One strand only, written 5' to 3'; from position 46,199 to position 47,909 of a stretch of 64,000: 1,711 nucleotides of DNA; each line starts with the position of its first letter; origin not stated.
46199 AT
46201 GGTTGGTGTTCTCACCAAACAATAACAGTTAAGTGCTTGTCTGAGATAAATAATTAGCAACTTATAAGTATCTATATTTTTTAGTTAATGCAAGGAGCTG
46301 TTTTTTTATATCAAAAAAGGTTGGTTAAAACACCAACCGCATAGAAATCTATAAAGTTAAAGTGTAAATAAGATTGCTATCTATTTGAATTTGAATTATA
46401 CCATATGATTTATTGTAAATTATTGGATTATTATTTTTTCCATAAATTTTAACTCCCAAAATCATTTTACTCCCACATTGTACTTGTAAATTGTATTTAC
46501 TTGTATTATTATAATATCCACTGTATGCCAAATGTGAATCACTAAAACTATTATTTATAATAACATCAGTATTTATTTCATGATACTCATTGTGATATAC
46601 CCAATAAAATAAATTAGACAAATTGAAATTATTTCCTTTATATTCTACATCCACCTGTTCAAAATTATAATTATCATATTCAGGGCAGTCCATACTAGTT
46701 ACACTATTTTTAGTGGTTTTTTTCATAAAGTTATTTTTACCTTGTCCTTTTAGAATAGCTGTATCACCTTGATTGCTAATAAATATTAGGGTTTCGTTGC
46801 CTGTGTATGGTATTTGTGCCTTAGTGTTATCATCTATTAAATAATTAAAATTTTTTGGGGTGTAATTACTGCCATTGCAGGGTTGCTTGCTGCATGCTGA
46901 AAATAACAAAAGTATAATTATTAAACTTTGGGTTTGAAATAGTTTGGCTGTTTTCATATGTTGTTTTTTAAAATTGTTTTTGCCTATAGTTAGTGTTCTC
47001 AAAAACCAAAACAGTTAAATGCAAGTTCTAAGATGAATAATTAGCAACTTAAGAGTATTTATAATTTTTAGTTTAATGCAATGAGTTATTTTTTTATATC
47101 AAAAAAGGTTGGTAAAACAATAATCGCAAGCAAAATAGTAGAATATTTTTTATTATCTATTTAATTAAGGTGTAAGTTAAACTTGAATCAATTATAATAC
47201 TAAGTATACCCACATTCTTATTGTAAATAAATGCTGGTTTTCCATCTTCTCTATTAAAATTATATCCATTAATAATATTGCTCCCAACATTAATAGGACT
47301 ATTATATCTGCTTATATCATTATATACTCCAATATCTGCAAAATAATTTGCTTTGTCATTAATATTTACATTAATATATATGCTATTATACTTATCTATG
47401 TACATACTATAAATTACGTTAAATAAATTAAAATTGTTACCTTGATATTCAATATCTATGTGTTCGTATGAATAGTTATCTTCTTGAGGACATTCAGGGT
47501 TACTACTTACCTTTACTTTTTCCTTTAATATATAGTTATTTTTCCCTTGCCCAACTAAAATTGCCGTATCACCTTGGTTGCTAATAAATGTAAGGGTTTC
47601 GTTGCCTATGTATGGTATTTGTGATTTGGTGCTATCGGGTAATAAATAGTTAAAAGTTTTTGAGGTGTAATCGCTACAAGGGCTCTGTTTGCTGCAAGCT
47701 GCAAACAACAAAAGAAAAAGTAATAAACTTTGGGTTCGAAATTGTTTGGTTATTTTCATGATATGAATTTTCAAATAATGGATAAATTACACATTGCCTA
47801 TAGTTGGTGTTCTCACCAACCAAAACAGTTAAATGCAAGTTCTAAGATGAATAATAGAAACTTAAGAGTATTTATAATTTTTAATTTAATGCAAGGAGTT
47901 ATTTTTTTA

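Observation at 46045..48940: Tandem array of three paralogous lipoprotein genes, each wired to a conserved twin-hairpin element, bounded by 29-bp direct repeats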

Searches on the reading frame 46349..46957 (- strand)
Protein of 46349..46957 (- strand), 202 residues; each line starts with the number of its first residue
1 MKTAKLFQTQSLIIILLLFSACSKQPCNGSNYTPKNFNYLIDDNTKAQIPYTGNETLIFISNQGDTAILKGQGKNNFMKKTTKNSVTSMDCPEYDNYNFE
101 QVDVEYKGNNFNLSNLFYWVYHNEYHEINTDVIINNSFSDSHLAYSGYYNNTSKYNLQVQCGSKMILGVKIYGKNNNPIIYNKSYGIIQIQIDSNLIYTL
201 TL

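Call 9: search_protein_families(library=pfam, proteins=[window:46349-46957:-], max_evalue=0.1)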
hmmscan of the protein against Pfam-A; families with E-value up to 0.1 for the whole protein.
window:46349-46957:- (202 aa): 0 families

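Call 10: search_protein_families(library=ncbifam, proteins=[window:46349-46957:-], max_evalue=0.1)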
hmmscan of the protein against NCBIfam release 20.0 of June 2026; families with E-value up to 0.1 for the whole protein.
window:46349-46957:- (202 aa): 1 family
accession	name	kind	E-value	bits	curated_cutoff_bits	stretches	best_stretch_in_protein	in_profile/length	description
NF053689.1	BamJ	equivalog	0.00077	19.8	100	1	1-131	1-127/184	BamJ family beta-barrel-assembly machinery protein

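Call 12: find_homologous_proteins(query=window:46349-46957:-, max_evalue=0.001)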
Query window:46349-46957:- (202 aa): 15 proteins with E <= 0.001 among 74 candidates.
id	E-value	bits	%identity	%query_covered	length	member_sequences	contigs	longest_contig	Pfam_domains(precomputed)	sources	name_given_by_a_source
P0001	3.1e-129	446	100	100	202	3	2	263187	-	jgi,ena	jgi:hypothetical protein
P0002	2.9e-89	316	77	91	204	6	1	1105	-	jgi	jgi:hypothetical protein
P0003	1.1e-88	314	77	100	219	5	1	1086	-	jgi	jgi:hypothetical protein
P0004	2.3e-81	290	68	100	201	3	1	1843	-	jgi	jgi:hypothetical protein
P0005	1.5e-79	284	70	100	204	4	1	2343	-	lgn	-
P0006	1.8e-54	202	55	91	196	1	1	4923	-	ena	-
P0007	4.4e-54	201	53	99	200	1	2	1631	-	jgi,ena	jgi:hypothetical protein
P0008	7.8e-53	197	55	89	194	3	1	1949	-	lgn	-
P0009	1.8e-52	196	52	99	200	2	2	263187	-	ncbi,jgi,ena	jgi:hypothetical protein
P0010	6.4e-51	191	51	99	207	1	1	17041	-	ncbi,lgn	ncbi:MAG: hypothetical protein ACOYMA_07905 [Bacteroidia bacterium]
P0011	1.3e-47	180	49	99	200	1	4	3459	-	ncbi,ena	-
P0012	1.8e-45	173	51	94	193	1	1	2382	-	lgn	-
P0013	1.9e-45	173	51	90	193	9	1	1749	-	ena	-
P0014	6.8e-45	171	49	99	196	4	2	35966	-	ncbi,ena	-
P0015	3.3e-29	120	36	90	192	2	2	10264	-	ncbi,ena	-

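Call 14: find_encoding_contigs(protein=P0010, flank=10000, max_places=4)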
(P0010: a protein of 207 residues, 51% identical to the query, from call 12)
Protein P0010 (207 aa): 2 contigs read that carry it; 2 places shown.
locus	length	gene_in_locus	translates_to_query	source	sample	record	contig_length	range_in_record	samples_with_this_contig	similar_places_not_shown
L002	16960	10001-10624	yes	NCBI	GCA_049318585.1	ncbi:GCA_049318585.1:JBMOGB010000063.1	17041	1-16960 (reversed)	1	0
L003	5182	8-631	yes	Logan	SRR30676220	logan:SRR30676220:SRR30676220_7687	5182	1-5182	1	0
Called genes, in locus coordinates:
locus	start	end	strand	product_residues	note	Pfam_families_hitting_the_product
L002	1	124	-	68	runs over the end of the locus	?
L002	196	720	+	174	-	PF20221:DUF6580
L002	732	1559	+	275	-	PF06727:DUF1207 (weak)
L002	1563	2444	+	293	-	PF10043:DUF2279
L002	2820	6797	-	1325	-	PF13585:CHU_C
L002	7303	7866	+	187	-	-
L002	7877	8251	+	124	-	-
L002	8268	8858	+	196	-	-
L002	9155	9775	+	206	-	-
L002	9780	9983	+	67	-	-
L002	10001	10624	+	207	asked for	-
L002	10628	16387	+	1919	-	PF18962:Por_Secre_tail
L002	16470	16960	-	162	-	PF18962:Por_Secre_tail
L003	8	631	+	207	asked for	-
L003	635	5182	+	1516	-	?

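Call 15: find_encoding_contigs(protein=P0014, flank=10000, max_places=4)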
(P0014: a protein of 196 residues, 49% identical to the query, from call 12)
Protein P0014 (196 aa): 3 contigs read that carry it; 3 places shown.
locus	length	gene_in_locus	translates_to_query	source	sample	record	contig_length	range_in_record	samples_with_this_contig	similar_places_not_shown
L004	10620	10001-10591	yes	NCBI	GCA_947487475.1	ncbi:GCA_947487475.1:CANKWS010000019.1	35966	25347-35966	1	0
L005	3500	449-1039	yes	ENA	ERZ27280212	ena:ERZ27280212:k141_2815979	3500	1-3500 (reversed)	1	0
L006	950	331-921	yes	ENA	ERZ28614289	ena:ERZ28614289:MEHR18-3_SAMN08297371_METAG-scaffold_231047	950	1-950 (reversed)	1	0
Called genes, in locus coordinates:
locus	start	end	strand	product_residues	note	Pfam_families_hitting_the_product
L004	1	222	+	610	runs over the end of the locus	PF01343:Peptidase_S49, PF00378:ECH_1 (faint), PF00574:CLP_protease (faint), PF01972:SDH_protease (weak), PF25145:NfeD1b_N (weak), PF01343:Peptidase_S49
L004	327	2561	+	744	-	PF11551:Omp28, PF18962:Por_Secre_tail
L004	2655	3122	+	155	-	PF07606:DUF1569 (weak)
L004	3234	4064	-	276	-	PF01435:Peptidase_M48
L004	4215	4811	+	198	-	PF00886:Ribosomal_S16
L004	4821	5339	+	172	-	PF01782:RimM (weak), PF24986:PRC_RimM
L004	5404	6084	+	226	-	PF01746:tRNA_m1G_MT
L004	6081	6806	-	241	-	PF02585:PIG-L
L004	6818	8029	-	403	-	PF22458:RsmF-B_ferredox, PF17125:Methyltr_RsmF_N (faint), PF01209:Ubie_methyltran (faint), PF01189:Methyltr_RsmB-F, PF13847:Methyltransf_31 (weak)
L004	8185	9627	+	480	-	PF14289:DUF4369 (weak), PF17127:DUF5106 (weak), PF00578:AhpC-TSA (faint), PF13905:Thioredoxin_8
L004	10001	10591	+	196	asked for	-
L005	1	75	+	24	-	?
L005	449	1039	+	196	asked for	-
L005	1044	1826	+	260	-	-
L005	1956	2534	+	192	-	-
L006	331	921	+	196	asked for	-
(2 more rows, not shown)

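Call 16: find_encoding_contigs(protein=P0015, flank=10000, max_places=4)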
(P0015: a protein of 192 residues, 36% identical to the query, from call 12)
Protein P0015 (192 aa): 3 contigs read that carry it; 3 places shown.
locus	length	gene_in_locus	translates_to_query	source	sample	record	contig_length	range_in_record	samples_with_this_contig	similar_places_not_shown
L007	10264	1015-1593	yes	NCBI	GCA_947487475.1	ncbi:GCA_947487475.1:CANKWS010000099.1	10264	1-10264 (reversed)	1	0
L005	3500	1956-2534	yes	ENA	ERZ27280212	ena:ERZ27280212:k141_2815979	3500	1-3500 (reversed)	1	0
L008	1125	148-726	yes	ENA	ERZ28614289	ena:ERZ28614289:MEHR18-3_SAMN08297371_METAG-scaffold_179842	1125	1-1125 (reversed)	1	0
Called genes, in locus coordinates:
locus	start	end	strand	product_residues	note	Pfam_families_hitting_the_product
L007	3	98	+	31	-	?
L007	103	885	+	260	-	-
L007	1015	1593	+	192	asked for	-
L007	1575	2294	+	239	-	-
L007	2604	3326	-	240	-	PF18962:Por_Secre_tail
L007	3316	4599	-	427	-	PF05496:RuvB_N, PF00158:Sigma54_activat (faint), PF01078:Mg_chelatase (faint), PF00004:AAA, PF07728:AAA_5 (faint), PF13173:AAA_14 (weak), PF16193:AAA_assoc_2, PF12002:MgsA_C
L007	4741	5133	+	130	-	PF03330:DPBB_1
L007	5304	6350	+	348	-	PF02547:Queuosine_synth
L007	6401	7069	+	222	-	PF01128:IspD, PF12804:NTP_transf_3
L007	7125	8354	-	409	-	PF00270:DEAD, PF04851:ResIII, PF13245:AAA_19 (faint), PF00271:Helicase_C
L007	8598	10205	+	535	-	PF06418:CTP_synth_N, PF00117:GATase, PF07722:Peptidase_C26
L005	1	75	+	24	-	?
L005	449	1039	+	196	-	-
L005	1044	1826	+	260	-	-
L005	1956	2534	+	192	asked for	-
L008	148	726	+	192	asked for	-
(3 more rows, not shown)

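Call 30: find_encoding_contigs(protein=P0005, flank=5000, max_places=4)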
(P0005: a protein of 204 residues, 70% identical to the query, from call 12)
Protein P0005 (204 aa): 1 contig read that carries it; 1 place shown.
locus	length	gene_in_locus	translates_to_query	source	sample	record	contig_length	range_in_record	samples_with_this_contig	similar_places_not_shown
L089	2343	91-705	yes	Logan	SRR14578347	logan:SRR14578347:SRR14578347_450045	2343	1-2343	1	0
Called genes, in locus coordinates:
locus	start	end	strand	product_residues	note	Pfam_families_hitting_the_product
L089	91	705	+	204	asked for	-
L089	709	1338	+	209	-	-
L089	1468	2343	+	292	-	?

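Call 31: find_encoding_contigs(protein=P0004, flank=5000, max_places=4)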
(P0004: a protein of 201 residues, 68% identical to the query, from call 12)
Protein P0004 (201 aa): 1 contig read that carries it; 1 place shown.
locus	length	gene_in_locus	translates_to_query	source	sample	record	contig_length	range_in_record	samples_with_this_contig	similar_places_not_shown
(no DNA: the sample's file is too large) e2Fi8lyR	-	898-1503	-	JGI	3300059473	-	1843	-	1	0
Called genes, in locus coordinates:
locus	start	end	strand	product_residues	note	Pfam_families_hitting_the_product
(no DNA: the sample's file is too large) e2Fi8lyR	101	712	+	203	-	-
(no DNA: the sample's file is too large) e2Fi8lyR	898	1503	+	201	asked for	-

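Call 32: find_encoding_contigs(protein=P0006, flank=5000, max_places=4)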
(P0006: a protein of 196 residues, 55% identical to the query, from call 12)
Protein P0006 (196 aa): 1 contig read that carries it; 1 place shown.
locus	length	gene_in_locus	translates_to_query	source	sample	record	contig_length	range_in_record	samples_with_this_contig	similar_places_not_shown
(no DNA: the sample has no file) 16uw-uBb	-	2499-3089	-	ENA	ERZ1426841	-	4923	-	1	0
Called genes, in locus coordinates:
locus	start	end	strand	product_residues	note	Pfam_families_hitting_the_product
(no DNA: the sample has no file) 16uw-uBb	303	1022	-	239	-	PF00912:Transgly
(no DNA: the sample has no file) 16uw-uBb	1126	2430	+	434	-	PF28548:4TM_phosphoesterase, PF00149:Metallophos, PF12850:Metallophos_2 (weak)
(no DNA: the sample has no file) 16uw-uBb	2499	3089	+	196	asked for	-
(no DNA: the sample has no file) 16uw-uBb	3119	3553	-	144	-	-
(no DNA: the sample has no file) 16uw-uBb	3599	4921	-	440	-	?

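Call 65: predict_structure(alignment_id=A3)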
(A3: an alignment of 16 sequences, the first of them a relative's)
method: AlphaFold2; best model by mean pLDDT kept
length: 202 residues; sequences in the alignment: 16
mean_pLDDT: 61.1   pTM: 0.50
mean pLDDT of the five models: 61.1, 58.6, 58.2, 56.1, 55.3
residues with pLDDT >= 90: 6; 70-90: 65; 50-70: 68; < 50: 63
segments of 3 or more residues with pLDDT < 50: 1-3, 18-51, 73-93
pLDDT, mean of each block of 10 residues (from residue 1): 50 52 39 37 43 58 61 45 45 50 71 77 68 69 51 81 87 73 82 80 68
secondary structure, 60 per line:
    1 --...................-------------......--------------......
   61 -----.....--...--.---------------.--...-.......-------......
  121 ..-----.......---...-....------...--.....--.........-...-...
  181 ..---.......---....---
elements in order: H3-21 E35-40 E55-60 E66-70 E73-75 E97-99 E101-107 E115-122 E128-134 E142-145 E157-161 E164-172 E178-182 E186-192 E196-199

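Call 94: find_encoding_contigs(protein=P0003, flank=3000, max_places=4)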
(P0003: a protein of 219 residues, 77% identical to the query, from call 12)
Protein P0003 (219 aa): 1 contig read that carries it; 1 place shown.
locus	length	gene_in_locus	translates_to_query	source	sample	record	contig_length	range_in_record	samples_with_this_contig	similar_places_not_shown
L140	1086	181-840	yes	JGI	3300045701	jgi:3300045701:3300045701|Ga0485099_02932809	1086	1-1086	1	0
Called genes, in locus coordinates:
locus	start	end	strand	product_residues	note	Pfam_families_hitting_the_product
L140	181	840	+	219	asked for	-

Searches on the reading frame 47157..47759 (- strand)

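Call 9: search_protein_families(library=pfam, proteins=[window:47157-47759:-], max_evalue=0.1)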
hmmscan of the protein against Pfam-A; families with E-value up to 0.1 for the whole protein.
window:47157-47759:- (200 aa): 0 families

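Call 10: search_protein_families(library=ncbifam, proteins=[window:47157-47759:-], max_evalue=0.1)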
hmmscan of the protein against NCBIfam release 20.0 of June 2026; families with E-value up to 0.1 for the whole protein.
window:47157-47759:- (200 aa): 1 family
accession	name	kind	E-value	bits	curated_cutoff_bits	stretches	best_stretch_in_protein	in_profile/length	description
NF053689.1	BamJ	equivalog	0.0071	16.6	100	1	5-118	5-111/184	BamJ family beta-barrel-assembly machinery protein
